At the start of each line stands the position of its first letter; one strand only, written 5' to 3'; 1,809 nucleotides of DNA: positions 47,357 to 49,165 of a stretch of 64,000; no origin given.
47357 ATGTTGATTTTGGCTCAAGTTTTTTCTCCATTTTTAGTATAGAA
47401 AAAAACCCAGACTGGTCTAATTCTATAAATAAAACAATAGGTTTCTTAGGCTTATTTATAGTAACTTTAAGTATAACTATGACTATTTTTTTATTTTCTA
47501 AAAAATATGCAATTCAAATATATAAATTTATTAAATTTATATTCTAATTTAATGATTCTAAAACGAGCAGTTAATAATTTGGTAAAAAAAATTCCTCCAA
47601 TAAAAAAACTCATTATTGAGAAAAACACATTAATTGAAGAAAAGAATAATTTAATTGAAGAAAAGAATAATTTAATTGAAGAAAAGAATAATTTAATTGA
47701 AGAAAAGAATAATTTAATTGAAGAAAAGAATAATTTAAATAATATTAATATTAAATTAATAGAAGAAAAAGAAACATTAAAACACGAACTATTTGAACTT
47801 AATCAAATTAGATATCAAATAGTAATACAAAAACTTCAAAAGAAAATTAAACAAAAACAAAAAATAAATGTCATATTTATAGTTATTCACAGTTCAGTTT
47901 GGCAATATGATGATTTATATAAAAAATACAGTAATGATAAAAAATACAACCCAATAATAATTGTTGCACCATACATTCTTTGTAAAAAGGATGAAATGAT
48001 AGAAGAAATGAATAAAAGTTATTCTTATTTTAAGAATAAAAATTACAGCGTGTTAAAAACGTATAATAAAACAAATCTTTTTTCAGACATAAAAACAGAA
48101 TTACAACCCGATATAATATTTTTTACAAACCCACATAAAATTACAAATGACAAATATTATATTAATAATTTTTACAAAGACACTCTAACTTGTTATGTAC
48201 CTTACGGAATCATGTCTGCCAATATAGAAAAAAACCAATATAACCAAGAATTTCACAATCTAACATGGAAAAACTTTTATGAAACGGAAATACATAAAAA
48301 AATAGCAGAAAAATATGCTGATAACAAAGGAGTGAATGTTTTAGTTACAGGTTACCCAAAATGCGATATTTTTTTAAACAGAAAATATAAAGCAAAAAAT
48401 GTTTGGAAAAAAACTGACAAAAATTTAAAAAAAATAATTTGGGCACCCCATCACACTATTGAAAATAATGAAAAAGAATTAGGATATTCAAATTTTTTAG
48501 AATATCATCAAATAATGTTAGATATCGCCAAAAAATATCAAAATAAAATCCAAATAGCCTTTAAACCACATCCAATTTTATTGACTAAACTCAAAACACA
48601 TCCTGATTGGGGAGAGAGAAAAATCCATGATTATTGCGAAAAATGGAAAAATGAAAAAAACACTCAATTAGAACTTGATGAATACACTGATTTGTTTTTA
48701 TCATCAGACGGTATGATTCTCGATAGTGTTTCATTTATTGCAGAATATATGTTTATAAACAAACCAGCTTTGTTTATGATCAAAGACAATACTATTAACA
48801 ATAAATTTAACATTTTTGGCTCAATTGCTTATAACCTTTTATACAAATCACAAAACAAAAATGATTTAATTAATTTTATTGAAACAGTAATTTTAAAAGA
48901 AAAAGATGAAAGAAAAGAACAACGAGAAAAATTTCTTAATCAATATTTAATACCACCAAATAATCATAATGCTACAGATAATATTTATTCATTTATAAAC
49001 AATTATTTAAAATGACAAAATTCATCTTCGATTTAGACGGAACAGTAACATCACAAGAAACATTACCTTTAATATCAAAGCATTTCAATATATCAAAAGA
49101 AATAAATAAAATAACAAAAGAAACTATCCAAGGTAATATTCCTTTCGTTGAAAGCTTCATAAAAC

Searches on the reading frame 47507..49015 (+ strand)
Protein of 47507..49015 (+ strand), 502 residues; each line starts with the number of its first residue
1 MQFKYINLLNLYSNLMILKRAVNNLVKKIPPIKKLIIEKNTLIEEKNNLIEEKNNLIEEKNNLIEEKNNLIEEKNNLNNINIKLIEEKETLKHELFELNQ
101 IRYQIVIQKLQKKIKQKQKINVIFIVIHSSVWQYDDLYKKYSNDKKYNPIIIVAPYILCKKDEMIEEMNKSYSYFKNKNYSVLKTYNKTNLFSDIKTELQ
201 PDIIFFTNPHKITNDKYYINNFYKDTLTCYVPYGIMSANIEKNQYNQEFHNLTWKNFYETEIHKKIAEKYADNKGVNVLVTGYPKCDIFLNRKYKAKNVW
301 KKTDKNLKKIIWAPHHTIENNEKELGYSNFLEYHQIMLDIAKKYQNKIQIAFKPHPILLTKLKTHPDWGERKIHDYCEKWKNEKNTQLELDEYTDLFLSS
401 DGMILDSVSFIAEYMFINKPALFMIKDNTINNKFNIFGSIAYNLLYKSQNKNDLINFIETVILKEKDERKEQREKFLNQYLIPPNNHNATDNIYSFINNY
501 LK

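Call 6: search_protein_families(library=pfam, proteins=[window:47507-49015:+], max_evalue=0.01)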
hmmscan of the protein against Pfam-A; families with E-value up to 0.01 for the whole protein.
window:47507-49015:+ (502 aa): 0 families

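Call 36: search_protein_families(library=pfam, proteins=[window:47507-49015:+], max_evalue=1)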
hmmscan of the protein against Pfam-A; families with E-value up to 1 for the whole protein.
window:47507-49015:+ (502 aa): 1 family
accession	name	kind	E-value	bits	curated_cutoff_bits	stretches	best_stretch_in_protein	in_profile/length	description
PF14662.11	KASH_CCD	-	0.23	11.9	43.3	1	16-73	119-176/191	Coiled-coil region of CCDC155 or KASH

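Call 56: search_solved_structures(query=window:47507-49015:+, max_evalue=10)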
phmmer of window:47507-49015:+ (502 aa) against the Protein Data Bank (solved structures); distinct sequences matched with E-value up to 10: 4.
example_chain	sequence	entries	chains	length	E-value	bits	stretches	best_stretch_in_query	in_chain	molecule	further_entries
3fdw_A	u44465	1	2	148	0.83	11.7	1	436-487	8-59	Synaptotagmin-like protein 4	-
6ejn_C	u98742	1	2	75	3.7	9.5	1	51-113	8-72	C-Jun-amino-terminal kinase-interacting protein 3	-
9mmx_C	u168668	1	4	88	6.5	8.7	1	34-96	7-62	M protein, serotype 6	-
2w83_C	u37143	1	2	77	9.5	8.2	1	32-95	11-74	C-JUN-AMINO-TERMINAL KINASE-INTERACTING PROTEIN 4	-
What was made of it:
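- Tried and rejected: Neither Pfam at E<=1 nor PDB phmmer supports it (calls 36, 56).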
